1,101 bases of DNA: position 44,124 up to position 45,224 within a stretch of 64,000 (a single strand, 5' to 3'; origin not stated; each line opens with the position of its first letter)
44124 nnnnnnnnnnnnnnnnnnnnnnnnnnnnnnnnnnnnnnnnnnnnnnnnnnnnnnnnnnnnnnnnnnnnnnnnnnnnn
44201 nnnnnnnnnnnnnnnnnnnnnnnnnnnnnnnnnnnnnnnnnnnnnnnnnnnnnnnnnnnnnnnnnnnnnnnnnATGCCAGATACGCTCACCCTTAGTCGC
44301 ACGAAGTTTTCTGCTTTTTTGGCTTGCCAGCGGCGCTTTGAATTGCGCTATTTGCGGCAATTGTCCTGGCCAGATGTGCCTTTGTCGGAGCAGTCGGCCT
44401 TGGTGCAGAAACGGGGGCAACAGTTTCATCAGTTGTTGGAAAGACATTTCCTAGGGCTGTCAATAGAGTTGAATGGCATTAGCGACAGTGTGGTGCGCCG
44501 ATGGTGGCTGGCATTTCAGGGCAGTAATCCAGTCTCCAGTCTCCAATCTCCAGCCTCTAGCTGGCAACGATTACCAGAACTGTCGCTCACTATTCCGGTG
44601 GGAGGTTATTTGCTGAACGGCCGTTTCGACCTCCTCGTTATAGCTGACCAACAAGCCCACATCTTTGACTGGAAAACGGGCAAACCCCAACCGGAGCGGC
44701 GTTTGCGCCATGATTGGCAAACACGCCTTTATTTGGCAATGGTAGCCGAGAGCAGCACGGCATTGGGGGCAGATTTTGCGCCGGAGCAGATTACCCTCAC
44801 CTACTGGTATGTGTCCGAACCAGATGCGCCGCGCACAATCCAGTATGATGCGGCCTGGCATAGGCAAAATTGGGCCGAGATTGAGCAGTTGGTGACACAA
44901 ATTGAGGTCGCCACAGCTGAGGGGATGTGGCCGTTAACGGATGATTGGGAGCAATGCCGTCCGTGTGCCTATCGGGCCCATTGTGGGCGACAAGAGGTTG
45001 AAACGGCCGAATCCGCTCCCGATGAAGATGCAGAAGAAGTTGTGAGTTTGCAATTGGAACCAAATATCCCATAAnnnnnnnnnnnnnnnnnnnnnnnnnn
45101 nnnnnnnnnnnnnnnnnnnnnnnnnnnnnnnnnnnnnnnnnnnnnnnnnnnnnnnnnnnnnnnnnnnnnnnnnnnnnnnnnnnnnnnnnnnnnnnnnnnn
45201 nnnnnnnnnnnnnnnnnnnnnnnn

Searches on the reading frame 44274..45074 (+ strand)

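Call 20: search_protein_families(library=pfam, proteins=[window:44274-45074:+], max_evalue=0.01)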
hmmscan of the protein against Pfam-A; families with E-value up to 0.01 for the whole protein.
window:44274-45074:+ (266 aa): 2 families
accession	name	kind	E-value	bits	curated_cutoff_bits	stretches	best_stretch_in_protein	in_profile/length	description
PF12705.13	PDDEXK_1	-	3.8e-28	99.5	22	1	6-237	1-246/247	PD-(D/E)XK nuclease superfamily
PF01930.23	Cas_Cas4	-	0.0018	18.8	22.7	0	115-237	53-158/160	Domain of unknown function DUF83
